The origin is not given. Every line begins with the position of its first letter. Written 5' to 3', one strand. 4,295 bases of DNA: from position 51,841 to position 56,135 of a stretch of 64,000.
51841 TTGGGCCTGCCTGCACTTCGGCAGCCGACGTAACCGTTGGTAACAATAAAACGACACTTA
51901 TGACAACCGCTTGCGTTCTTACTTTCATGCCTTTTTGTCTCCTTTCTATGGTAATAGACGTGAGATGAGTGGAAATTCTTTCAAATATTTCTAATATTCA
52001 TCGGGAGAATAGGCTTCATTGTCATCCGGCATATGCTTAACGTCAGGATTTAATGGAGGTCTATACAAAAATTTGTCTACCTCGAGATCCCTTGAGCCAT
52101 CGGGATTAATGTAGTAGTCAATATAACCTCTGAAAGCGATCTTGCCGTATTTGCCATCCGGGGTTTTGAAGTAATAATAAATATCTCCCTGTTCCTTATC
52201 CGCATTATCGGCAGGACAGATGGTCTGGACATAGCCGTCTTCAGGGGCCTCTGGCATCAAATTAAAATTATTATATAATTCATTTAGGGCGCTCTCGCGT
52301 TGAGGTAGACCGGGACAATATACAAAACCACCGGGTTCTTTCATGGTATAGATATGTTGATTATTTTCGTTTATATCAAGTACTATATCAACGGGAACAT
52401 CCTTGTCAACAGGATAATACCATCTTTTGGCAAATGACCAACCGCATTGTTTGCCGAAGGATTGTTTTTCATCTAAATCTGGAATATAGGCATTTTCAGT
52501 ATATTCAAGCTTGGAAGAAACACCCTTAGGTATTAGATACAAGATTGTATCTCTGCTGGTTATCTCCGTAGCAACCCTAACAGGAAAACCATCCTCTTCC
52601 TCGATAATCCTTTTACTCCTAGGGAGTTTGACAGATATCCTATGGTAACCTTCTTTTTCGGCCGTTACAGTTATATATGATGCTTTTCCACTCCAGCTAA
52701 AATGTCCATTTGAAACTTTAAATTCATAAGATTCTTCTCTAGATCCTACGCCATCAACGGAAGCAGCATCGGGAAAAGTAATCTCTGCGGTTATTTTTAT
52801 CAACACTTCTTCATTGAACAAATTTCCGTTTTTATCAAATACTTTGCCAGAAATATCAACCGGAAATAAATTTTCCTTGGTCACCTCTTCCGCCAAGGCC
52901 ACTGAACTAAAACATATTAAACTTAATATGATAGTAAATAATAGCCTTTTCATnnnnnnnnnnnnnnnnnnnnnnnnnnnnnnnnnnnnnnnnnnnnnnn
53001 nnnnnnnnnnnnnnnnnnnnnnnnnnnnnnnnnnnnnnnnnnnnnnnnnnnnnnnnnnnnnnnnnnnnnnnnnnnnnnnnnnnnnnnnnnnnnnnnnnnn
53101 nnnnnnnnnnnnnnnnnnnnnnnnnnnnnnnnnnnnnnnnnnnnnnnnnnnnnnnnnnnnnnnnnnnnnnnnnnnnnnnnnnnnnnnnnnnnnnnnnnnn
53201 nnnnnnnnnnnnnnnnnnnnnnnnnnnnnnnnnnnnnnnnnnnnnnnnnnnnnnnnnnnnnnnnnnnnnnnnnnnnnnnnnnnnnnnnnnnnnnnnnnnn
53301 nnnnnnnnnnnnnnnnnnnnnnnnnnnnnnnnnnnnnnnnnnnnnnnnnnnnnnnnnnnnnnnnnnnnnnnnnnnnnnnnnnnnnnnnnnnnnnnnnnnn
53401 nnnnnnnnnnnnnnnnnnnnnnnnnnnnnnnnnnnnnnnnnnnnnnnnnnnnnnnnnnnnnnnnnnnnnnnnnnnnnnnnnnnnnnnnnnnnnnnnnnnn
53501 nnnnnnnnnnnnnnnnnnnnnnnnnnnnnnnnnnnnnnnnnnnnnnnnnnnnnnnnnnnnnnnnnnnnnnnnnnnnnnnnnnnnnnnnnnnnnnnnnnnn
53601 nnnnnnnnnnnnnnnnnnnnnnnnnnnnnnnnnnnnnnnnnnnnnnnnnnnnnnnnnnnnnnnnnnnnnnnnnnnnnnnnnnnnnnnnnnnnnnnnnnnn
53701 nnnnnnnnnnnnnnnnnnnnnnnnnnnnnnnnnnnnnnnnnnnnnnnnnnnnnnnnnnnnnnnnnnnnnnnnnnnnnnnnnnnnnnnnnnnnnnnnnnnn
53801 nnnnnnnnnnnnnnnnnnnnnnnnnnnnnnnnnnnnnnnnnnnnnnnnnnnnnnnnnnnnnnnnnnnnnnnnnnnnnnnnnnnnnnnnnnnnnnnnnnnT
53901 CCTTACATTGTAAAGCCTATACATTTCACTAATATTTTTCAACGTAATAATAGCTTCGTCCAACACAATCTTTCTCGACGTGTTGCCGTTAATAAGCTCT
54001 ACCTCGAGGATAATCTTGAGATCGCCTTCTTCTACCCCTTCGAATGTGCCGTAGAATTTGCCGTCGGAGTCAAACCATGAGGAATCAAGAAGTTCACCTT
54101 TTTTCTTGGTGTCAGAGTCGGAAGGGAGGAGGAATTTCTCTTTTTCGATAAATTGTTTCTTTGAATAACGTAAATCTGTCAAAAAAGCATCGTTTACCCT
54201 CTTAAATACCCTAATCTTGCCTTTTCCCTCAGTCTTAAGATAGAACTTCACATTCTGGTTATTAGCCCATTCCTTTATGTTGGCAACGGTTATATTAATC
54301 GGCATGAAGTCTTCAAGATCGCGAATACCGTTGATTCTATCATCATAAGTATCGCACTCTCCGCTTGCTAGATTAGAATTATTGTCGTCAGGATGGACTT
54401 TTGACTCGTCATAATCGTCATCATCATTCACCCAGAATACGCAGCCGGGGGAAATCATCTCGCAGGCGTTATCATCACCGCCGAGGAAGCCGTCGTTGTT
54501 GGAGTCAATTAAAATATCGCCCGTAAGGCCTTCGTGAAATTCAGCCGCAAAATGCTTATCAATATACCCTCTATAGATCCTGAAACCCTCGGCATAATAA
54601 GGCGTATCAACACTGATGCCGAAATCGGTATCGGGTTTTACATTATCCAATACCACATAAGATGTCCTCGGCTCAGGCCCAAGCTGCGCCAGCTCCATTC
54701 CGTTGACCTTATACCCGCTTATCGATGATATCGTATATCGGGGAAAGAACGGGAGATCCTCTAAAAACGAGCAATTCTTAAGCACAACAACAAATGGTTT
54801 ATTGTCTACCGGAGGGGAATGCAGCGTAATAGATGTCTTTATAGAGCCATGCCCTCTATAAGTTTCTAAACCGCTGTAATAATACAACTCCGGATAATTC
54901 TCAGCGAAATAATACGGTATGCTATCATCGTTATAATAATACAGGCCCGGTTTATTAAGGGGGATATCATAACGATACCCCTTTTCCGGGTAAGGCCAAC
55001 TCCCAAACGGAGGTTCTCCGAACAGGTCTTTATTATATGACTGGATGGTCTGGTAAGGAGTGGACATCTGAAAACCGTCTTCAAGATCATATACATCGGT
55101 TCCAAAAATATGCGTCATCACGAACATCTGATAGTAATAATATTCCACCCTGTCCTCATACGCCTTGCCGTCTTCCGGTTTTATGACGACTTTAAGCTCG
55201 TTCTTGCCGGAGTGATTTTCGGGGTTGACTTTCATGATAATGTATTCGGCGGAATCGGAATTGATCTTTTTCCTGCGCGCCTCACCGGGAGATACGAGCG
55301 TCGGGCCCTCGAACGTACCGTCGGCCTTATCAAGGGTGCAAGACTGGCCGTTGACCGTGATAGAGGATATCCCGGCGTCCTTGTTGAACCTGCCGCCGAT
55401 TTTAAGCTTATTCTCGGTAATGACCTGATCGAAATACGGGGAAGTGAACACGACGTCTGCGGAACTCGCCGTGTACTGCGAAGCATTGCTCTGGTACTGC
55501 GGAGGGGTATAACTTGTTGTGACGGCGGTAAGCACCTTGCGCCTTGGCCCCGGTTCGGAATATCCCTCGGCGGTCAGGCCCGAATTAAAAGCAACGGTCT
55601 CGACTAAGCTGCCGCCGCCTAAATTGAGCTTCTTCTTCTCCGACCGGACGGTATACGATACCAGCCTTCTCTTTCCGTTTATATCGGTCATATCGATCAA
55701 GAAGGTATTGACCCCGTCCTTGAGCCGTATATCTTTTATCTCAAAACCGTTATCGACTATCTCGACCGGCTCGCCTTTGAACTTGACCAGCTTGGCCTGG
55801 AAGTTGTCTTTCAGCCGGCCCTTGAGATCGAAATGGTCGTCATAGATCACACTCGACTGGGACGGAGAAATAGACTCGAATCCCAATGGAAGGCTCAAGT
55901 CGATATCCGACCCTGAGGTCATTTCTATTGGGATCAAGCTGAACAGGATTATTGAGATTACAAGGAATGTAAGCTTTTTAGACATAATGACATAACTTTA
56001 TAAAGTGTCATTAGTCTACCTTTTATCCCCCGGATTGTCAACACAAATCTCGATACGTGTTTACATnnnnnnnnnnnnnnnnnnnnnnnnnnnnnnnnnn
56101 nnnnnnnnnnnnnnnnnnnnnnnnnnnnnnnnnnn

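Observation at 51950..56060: AT-rich island encoding a Sec-secreted 1011-aa lipase-like protein plus secreted 320-aa partner (polymorphic toxin / immunity-like)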

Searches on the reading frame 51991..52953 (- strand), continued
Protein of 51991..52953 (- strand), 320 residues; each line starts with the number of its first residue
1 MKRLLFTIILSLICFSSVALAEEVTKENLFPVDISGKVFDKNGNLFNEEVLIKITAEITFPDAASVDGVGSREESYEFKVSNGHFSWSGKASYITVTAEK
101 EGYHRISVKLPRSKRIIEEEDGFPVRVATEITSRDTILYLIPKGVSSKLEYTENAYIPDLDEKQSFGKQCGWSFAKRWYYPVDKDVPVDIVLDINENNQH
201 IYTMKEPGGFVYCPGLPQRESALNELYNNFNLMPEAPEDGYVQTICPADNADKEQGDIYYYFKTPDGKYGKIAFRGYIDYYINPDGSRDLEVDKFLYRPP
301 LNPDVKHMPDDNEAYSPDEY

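Call 77: find_related_loci(query=A4, collection=metagenome_contigs, flank=10000)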
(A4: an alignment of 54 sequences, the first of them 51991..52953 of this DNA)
Query A4 (320 aa) in metagenome_contigs; peptide patterns used: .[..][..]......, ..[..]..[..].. (x = any residue, [..] = any of these).
405 stretches matched a pattern; 23 encode a relative of the query (tblastn E <= 1e-3); 23 distinct loci.
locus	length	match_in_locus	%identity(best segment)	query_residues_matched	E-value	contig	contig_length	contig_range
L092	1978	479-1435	65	1-319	1e-152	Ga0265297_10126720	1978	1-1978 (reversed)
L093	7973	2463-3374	58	1-319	9e-116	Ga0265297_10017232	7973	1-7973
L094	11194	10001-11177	55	2-320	2e-119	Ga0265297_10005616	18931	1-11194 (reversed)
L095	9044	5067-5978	56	1-319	9e-112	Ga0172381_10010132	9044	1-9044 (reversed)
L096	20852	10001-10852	53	5-303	2e-100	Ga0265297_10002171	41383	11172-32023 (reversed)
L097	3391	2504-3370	52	2-303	2e-97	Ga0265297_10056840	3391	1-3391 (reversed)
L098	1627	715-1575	50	2-319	2e-97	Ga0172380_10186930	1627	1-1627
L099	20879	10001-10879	49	4-303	2e-89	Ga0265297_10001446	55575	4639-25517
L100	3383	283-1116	46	16-303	9e-80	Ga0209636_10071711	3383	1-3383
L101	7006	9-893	47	29-303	6e-77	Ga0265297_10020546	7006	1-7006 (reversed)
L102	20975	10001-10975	44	1-303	8e-77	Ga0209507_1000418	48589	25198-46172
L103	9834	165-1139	44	1-303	7e-77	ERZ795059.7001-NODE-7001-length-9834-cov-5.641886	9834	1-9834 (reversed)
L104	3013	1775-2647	44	9-303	3e-77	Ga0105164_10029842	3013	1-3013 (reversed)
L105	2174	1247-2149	41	1-311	1e-77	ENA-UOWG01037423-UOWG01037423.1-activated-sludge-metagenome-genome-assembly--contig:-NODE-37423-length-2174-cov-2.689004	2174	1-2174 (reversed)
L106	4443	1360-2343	41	2-306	2e-69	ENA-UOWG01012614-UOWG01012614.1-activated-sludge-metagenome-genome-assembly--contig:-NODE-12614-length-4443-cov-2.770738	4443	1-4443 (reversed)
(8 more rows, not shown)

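Call 82: search_protein_families(library=padloc, proteins=[window:51991-52953:-], max_evalue=0.01)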
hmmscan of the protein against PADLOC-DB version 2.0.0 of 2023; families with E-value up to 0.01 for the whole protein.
window:51991-52953:- (320 aa): 0 families

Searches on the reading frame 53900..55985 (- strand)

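Call 26: search_protein_representatives(protein=window:53900-55985:-)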
Query: 695 residues. Proteins with E-value up to 0.001 (for the whole library): 52; up to 1e-10: 24; up to 1e-30: 14. The best 52 are listed.
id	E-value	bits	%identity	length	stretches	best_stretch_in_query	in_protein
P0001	0.0e+00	1592.5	100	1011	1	1-695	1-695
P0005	9.8e-194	662.1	53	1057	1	6-695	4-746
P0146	4.2e-168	577.4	50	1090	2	170-695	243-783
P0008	9.5e-161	553.1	46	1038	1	7-695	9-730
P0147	1.4e-145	502.9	45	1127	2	160-695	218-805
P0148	4.8e-97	342.5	41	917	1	164-695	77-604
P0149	7.0e-89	315.5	41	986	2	170-596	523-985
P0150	8.1e-72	259.1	68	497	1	510-695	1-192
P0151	2.8e-64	234.2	55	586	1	445-695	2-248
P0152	7.5e-57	209.7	46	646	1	399-695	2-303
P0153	1.2e-52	195.8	56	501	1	510-695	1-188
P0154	4.7e-41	157.5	52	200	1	435-596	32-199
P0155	5.1e-38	147.4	37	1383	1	176-465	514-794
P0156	1.9e-36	142.2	97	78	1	1-76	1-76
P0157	2.4e-28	115.5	57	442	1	579-695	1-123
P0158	4.9e-26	107.8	38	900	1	178-481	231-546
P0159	1.0e-23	100.2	33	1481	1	167-477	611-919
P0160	2.1e-16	76.0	36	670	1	492-690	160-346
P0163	5.6e-16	74.6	33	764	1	180-463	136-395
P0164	1.2e-14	70.2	34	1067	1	178-468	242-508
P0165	2.5e-14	69.1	34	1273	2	180-467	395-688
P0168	4.3e-10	55.1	36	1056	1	490-695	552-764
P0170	2.7e-08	49.2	37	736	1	490-690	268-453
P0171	2.8e-08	49.1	33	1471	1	487-695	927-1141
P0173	1.1e-07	47.1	32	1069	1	448-690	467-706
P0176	1.4e-06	43.6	31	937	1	491-690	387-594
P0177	4.4e-06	41.9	28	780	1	491-690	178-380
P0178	6.1e-06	41.4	29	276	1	503-694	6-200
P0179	2.2e-05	39.6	28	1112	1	473-588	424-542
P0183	5.1e-05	38.4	28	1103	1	490-693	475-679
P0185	7.6e-05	37.8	35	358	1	472-589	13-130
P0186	8.7e-05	37.6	36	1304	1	489-598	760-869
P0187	2.4e-04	36.2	29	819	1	491-691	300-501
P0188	2.9e-04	35.9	44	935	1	490-572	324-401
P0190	3.8e-04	35.5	28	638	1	494-695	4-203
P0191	5.9e-04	34.8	38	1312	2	490-589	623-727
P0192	6.1e-04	34.8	35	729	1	488-612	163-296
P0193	7.3e-04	34.5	36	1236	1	483-569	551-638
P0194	7.8e-04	34.4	35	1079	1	490-570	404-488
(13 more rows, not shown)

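Call 27: search_protein_families(library=pfam, proteins=[P0155, P0158, P0159, P0163, P0164, P0165, P0160, P0168, P0170], max_evalue=0.01)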
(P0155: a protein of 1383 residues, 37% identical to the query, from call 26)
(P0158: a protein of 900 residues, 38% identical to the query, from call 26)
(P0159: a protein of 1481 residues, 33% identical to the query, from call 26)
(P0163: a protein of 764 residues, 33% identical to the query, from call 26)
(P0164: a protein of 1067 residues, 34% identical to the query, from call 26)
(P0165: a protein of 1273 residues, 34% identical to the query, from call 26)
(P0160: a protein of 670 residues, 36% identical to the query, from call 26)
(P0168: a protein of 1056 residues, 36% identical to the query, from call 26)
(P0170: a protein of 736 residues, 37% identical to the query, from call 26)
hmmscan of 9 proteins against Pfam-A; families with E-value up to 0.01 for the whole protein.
P0155 (1383 aa): 7 families
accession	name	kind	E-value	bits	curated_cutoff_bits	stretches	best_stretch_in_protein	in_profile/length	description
PF17957.7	Big_7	-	8.2e-32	110.1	24.1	2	127-194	1-70/70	Bacterial Ig domain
PF13750.12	Big_3_3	-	1.5e-06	28.4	27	1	176-231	3-59/157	Bacterial Ig-like domain (group 3)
PF00041.27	fn3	-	5.2e-06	27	25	0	421-503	5-81/84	Fibronectin type III domain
PF09136.16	Glucodextran_B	-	2.3e-05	24.7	27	1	517-578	4-67/83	Glucodextranase, domain B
PF17963.7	Big_9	-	0.0033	18.7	23.6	1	333-402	15-87/89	Bacterial Ig domain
PF20747.2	Caudo_bapla_N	-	0.0077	16.5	26.7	0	997-1036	89-130/138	Lactophage receptor-binding protein N-terminal shoulder domain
PF19077.6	Big_13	-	0.0084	17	27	1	173-214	61-102/102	Bacterial Ig-like domain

P0158 (900 aa): 3 families
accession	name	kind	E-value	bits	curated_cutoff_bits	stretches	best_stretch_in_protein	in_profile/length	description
PF17957.7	Big_7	-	8.8e-24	84.4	24.1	2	32-97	3-70/70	Bacterial Ig domain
PF09136.16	Glucodextran_B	-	4.2e-06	27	27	1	229-283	1-57/83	Glucodextranase, domain B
PF24893.1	DUF7743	-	0.0037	17.4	27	1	133-226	2-82/120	Domain of unknown function (DUF7743)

P0159 (1481 aa): 4 families
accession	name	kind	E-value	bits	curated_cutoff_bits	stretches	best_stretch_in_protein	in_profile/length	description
PF17957.7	Big_7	-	3e-31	108.3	24.1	3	24-91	1-70/70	Bacterial Ig domain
PF24489.1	Ig_J_second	-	7.2e-07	29.6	27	0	267-301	51-85/105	Tip attachment protein J second Ig-like domain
PF09136.16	Glucodextran_B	-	7.2e-06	26.3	27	1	623-676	3-58/83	Glucodextranase, domain B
PF00041.27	fn3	-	0.00046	20.8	25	0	231-300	14-75/84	Fibronectin type III domain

P0163 (764 aa): 0 families

P0164 (1067 aa): 2 families
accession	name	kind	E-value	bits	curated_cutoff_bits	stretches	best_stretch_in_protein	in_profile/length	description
PF17957.7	Big_7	-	1.4e-16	61.3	24.1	1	41-108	1-70/70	Bacterial Ig domain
PF09136.16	Glucodextran_B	-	2.3e-05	24.7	27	1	240-294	1-57/83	Glucodextranase, domain B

P0165 (1273 aa): 6 families
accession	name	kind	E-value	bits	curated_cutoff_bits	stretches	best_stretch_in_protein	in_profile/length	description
PF13620.12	CarboxypepD_reg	-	2.9e-07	31.2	32.3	1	6-89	1-82/82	Carboxypeptidase regulatory-like domain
PF00041.27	fn3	-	2.6e-06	28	25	0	108-176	12-72/84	Fibronectin type III domain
PF09136.16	Glucodextran_B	-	6.6e-05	23.2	27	1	391-445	1-57/83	Glucodextranase, domain B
PF17957.7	Big_7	-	0.00037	21.5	24.1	1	195-264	1-70/70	Bacterial Ig domain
PF24489.1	Ig_J_second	-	0.0046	17.4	27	0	146-176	51-81/105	Tip attachment protein J second Ig-like domain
PF13715.12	CarbopepD_reg_2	-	0.0096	16.4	32.2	0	7-57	1-49/88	CarboxypepD_reg-like domain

P0160 (670 aa): 1 family
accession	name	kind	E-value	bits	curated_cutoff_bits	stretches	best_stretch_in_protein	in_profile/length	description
PF05990.18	DUF900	-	7.8e-08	32.5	20.5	1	408-524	17-128/232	Alpha/beta hydrolase of unknown function (DUF900)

P0168 (1056 aa): 2 families
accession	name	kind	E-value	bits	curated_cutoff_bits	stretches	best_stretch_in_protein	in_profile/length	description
PF13860.13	FlgD_ig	-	5e-06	26.9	27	1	363-390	49-76/79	FlgD Ig-like domain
PF05990.18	DUF900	-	1.5e-05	25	20.5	1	794-908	18-128/232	Alpha/beta hydrolase of unknown function (DUF900)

P0170 (736 aa): 1 family
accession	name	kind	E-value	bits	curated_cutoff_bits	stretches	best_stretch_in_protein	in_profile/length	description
PF05990.18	DUF900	-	0.0017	18.3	20.5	1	455-560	16-110/232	Alpha/beta hydrolase of unknown function (DUF900)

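Call 60: search_protein_families(library=pfam, proteins=[P0171, P0173, P0176, P0177, P0183, P0187, P0190, P0186, P0188], max_evalue=0.01)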
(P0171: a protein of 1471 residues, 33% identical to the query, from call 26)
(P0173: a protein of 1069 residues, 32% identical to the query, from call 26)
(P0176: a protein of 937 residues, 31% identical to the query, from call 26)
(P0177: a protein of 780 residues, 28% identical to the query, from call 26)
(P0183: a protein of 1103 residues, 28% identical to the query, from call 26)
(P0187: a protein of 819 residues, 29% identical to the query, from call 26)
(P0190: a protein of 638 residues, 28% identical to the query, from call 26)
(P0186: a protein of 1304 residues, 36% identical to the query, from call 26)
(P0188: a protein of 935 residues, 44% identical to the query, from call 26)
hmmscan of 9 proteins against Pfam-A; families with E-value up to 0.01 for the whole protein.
P0171 (1471 aa): 3 families
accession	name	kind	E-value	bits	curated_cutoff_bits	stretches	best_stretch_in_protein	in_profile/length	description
PF01841.26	Transglut_core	-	2.1e-11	44.5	23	1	257-375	18-103/108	Transglutaminase-like superfamily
PF05990.18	DUF900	-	9e-11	42.1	20.5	1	1181-1291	16-120/232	Alpha/beta hydrolase of unknown function (DUF900)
PF05057.20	DUF676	-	0.0027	17.7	20.3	1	1181-1288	2-101/217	Putative serine esterase (DUF676)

P0173 (1069 aa): 2 families
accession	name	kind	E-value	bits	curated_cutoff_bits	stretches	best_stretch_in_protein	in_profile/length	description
PF00041.27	fn3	-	8.4e-09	36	25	1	418-499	2-79/84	Fibronectin type III domain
PF05990.18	DUF900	-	4.4e-07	30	20.5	1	735-850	17-113/232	Alpha/beta hydrolase of unknown function (DUF900)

P0176 (937 aa): 2 families
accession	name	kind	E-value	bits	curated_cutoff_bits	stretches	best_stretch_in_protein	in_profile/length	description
PF05990.18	DUF900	-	1.4e-10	41.5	20.5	1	642-742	17-114/232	Alpha/beta hydrolase of unknown function (DUF900)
PF06259.18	Abhydrolase_8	-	0.00025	21.2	20.5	0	697-751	83-139/178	Alpha/beta hydrolase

P0177 (780 aa): 1 family
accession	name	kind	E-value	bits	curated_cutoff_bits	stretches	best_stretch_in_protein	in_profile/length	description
PF12697.13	Abhydrolase_6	-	0.00032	21.8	26.3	1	447-612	1-135/217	Alpha/beta hydrolase family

P0183 (1103 aa): 2 families
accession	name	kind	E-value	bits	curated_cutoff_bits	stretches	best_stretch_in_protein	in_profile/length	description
PF18884.5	TSP3_bac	-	1.7e-12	47.4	25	2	312-330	1-19/22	Bacterial TSP3 repeat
PF05990.18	DUF900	-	0.002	18.1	20.5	1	711-802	19-113/232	Alpha/beta hydrolase of unknown function (DUF900)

P0187 (819 aa): 1 family
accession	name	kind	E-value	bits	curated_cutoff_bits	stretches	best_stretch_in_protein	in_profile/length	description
PF05990.18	DUF900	-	9.9e-08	32.2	20.5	1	528-628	14-114/232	Alpha/beta hydrolase of unknown function (DUF900)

P0190 (638 aa): 2 families
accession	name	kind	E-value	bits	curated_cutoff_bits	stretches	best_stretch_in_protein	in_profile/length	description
PF12697.13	Abhydrolase_6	-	0.0001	23.5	26.3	1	233-411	1-152/217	Alpha/beta hydrolase family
PF05990.18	DUF900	-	0.0029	17.5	20.5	1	221-326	10-114/232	Alpha/beta hydrolase of unknown function (DUF900)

P0186 (1304 aa): 2 families
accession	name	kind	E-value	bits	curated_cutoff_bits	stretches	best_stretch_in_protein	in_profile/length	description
PF18884.5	TSP3_bac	-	5.2e-08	33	25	1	297-317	1-21/22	Bacterial TSP3 repeat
PF05990.18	DUF900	-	4.9e-06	26.6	20.5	1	1006-1182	18-169/232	Alpha/beta hydrolase of unknown function (DUF900)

P0188 (935 aa): 1 family
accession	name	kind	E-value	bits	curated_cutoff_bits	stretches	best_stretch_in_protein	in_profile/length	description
PF05990.18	DUF900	-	0.0023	17.9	20.5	1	561-665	21-114/232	Alpha/beta hydrolase of unknown function (DUF900)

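Call 61: search_protein_families(library=pfam, proteins=[P0191, P0192, P0193, P0194, P0179, P0185, P0178], max_evalue=0.01)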
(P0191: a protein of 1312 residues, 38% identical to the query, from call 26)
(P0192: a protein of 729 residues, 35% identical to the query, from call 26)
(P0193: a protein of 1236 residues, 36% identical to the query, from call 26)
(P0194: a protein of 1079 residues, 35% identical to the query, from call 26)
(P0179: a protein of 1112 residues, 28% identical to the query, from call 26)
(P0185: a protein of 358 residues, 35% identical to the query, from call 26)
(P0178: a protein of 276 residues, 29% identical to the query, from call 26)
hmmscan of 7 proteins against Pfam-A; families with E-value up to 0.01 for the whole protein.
P0191 (1312 aa): 1 family
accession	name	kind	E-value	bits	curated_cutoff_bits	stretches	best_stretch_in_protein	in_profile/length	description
PF05990.18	DUF900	-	6.4e-06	26.2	20.5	1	857-960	20-114/232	Alpha/beta hydrolase of unknown function (DUF900)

P0192 (729 aa): 0 families

P0193 (1236 aa): 2 families
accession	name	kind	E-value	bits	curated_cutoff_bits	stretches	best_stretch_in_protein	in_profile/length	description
PF18884.5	TSP3_bac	-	9.5e-06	25.8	25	0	167-180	1-14/22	Bacterial TSP3 repeat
PF11949.14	DUF3466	-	0.0068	15.4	25.1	0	384-445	380-451/609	Protein of unknown function (DUF3466)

P0194 (1079 aa): 1 family
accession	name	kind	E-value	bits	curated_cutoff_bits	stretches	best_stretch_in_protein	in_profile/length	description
PF18884.5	TSP3_bac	-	1.3e-10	41.4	25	2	69-87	1-19/22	Bacterial TSP3 repeat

P0179 (1112 aa): 0 families

P0185 (358 aa): 0 families

P0178 (276 aa): 0 families

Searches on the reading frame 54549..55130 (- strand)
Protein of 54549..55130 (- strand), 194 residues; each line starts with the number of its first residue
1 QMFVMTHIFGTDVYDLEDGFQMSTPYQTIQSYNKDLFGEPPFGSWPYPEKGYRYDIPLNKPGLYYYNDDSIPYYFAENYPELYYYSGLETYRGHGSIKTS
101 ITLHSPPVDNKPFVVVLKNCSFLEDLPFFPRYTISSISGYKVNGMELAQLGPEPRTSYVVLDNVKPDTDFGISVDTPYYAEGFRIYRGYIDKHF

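Call 70: search_protein_families(library=pfam, proteins=[window:54549-55130:-], max_evalue=10)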
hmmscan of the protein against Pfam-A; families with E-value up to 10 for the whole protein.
window:54549-55130:- (194 aa): 0 families

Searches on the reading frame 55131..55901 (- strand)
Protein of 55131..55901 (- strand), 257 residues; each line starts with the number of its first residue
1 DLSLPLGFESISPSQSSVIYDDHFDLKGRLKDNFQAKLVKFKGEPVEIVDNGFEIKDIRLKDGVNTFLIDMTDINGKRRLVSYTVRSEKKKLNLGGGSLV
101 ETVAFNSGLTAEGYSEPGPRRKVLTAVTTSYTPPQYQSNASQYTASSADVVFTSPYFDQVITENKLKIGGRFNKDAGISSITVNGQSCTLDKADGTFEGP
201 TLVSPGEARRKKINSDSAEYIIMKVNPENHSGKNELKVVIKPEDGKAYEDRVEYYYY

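Call 70: search_protein_families(library=pfam, proteins=[window:55131-55901:-], max_evalue=10)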
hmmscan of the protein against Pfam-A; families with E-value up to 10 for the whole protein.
window:55131-55901:- (257 aa): 1 family
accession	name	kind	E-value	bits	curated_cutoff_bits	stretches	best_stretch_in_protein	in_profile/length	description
PF09136.16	Glucodextran_B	-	5.6e-09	36.2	27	2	12-86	7-80/83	Glucodextranase, domain B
